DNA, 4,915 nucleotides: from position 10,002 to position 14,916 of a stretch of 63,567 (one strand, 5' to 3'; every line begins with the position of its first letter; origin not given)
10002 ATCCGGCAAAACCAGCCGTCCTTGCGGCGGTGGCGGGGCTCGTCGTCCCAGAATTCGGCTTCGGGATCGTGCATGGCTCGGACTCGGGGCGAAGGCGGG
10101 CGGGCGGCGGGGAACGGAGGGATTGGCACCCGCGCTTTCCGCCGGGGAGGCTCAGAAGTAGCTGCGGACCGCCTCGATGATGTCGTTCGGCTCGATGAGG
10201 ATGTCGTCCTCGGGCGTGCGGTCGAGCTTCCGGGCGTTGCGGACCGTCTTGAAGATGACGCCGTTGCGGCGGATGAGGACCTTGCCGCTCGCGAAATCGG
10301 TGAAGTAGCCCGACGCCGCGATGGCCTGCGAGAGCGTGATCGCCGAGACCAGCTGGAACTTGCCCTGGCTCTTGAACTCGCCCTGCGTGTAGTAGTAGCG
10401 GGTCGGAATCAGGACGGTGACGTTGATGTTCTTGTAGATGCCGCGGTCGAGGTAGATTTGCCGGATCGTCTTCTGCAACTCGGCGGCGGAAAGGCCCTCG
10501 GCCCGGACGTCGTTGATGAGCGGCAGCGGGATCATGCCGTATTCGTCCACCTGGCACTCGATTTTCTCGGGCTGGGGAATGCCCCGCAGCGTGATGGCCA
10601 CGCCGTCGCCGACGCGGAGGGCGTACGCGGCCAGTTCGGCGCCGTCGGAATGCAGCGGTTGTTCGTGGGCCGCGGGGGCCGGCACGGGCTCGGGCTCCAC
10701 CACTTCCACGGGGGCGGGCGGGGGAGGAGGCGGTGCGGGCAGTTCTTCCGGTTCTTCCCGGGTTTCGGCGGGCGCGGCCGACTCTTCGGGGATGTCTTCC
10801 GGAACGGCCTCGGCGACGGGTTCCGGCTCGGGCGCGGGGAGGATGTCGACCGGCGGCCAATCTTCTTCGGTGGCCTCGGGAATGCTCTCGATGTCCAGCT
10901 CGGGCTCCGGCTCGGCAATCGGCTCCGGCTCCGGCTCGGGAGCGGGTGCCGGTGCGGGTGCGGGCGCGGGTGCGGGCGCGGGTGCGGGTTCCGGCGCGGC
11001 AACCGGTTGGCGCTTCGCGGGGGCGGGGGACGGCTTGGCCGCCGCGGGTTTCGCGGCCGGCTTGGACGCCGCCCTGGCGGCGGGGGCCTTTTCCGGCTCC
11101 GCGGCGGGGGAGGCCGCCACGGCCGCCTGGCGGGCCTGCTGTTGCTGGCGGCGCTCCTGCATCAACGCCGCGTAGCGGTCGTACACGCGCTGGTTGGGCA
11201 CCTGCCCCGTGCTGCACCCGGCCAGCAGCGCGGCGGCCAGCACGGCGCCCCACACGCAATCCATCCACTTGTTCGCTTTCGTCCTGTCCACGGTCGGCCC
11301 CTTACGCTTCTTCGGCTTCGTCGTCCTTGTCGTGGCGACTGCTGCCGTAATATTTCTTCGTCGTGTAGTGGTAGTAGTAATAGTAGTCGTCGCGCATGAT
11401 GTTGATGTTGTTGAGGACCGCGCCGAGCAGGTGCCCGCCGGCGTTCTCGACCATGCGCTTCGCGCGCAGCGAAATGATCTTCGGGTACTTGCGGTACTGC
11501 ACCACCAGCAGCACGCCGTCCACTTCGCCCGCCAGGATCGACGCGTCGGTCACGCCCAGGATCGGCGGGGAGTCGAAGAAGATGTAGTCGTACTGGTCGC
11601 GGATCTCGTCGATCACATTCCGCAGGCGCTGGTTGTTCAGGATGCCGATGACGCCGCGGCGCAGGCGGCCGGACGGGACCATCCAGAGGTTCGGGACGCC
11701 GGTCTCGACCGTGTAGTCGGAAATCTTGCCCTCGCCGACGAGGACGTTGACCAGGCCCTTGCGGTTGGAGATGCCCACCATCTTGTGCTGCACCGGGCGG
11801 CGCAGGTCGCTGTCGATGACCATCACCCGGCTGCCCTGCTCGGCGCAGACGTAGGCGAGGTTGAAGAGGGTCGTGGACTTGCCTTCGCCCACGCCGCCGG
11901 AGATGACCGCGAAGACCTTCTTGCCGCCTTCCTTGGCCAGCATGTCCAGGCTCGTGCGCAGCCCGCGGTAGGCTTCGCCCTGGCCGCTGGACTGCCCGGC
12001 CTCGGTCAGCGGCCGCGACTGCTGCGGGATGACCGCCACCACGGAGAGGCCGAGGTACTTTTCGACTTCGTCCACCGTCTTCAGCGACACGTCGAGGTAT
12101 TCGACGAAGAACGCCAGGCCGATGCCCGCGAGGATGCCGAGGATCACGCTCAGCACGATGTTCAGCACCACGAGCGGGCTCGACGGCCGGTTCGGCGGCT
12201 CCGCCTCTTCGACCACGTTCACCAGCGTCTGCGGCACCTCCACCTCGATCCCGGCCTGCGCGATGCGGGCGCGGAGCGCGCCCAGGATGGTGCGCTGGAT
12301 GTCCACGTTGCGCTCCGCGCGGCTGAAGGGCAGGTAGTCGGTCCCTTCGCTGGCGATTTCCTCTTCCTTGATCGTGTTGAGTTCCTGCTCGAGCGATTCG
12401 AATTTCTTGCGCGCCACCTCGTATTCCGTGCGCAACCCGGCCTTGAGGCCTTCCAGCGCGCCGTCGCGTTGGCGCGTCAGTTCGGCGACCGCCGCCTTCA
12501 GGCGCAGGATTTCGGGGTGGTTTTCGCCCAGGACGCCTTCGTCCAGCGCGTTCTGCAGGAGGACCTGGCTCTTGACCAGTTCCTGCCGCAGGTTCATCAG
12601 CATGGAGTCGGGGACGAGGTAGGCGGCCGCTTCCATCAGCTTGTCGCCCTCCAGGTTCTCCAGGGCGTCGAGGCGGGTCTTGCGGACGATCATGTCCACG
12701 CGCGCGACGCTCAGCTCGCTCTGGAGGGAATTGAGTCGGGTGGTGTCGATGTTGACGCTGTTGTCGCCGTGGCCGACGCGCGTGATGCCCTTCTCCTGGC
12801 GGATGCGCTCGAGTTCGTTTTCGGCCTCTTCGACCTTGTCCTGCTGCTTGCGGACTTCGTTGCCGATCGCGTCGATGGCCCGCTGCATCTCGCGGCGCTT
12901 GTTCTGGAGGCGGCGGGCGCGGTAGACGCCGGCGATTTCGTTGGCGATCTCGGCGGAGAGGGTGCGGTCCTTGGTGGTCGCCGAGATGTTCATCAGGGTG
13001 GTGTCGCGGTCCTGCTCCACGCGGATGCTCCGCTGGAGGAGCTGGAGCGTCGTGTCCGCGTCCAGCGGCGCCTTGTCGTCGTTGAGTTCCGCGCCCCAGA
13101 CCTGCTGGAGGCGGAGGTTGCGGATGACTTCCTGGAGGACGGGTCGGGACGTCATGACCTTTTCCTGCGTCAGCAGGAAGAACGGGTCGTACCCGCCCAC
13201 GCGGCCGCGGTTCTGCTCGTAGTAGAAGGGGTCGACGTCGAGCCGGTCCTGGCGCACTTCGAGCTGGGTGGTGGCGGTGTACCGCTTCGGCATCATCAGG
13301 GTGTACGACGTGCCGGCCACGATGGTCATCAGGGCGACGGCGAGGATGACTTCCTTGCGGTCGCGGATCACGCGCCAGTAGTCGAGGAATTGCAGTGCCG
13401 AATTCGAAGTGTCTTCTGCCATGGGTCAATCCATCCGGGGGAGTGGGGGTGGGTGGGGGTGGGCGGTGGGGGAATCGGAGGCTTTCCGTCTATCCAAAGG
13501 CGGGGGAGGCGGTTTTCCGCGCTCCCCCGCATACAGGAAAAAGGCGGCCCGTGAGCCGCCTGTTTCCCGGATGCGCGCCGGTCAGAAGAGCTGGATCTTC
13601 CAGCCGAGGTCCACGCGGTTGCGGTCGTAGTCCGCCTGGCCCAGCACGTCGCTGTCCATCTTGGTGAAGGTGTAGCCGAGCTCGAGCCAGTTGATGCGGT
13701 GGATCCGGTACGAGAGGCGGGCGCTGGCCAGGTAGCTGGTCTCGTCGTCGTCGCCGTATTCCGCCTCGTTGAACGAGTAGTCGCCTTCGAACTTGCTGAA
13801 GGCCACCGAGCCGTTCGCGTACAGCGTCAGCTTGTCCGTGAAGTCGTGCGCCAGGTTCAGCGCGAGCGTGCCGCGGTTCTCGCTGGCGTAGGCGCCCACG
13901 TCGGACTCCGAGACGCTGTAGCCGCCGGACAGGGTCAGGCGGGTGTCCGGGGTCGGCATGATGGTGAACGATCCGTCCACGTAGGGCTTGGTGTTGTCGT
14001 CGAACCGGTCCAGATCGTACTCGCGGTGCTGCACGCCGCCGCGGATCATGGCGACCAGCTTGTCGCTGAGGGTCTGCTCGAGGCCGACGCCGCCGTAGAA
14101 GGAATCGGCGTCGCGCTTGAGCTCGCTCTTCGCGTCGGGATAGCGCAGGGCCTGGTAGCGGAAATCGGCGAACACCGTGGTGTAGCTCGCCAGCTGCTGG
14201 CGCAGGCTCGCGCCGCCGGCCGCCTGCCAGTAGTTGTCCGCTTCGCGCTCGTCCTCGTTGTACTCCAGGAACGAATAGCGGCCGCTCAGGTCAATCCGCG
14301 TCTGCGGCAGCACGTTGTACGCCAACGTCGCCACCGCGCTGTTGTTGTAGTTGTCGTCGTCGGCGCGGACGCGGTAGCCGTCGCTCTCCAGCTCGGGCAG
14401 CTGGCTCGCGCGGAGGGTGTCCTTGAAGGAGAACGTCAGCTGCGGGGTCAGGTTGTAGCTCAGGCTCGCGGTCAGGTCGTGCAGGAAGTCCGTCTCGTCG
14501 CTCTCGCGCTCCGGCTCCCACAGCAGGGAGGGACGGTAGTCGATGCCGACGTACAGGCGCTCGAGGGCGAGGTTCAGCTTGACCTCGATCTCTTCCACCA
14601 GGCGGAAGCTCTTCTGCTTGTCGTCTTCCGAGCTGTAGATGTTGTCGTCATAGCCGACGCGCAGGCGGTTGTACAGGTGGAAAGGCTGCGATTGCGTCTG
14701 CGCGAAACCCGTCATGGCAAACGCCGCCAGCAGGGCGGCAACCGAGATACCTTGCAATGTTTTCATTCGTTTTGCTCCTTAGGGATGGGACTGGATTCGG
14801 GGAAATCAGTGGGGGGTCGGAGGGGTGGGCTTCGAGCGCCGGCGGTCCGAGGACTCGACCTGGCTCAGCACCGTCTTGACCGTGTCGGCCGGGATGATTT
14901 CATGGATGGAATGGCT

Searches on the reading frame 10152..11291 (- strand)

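Call 51: search_protein_families(library=pfam, proteins=[window:10152-11291:-], max_evalue=0.001)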
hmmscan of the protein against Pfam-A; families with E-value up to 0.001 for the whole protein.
window:10152-11291:- (379 aa): 1 family
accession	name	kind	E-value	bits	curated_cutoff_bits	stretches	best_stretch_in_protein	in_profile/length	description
PF02563.21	Poly_export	-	5.4e-12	46.2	28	1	221-294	5-75/77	Polysaccharide biosynthesis/export protein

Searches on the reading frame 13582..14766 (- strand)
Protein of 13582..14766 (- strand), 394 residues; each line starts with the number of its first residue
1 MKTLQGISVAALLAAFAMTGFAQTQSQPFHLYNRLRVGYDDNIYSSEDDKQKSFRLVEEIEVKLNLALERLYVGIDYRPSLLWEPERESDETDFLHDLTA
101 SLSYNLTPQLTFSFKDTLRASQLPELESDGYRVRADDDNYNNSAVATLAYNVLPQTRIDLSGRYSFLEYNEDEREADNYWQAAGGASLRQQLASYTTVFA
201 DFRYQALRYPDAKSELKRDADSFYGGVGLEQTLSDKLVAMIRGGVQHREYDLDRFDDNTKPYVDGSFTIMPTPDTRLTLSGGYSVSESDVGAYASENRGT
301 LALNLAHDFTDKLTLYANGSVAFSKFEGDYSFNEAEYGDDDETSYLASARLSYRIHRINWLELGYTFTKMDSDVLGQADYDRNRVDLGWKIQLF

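Call 51: search_protein_families(library=pfam, proteins=[window:13582-14766:-], max_evalue=0.001)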
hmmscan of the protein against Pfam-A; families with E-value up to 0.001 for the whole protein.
window:13582-14766:- (394 aa): 4 families
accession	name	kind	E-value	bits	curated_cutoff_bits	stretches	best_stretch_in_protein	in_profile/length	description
PF10082.15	BBP2_2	-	2.1e-20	73.4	23.7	1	35-392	21-377/378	Putative beta-barrel porin 2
PF13505.12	OMP_b-brl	-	2.7e-07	31.4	28.7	0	249-387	32-169/175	Outer membrane protein beta-barrel domain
PF04575.19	SlipAM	-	3.2e-07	30.6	22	1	229-385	124-280/288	Surface lipoprotein assembly modifier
PF07642.17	BBP2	-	0.00014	21.7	26.2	0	251-325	163-232/339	Putative beta-barrel porin-2, OmpL-like. bbp2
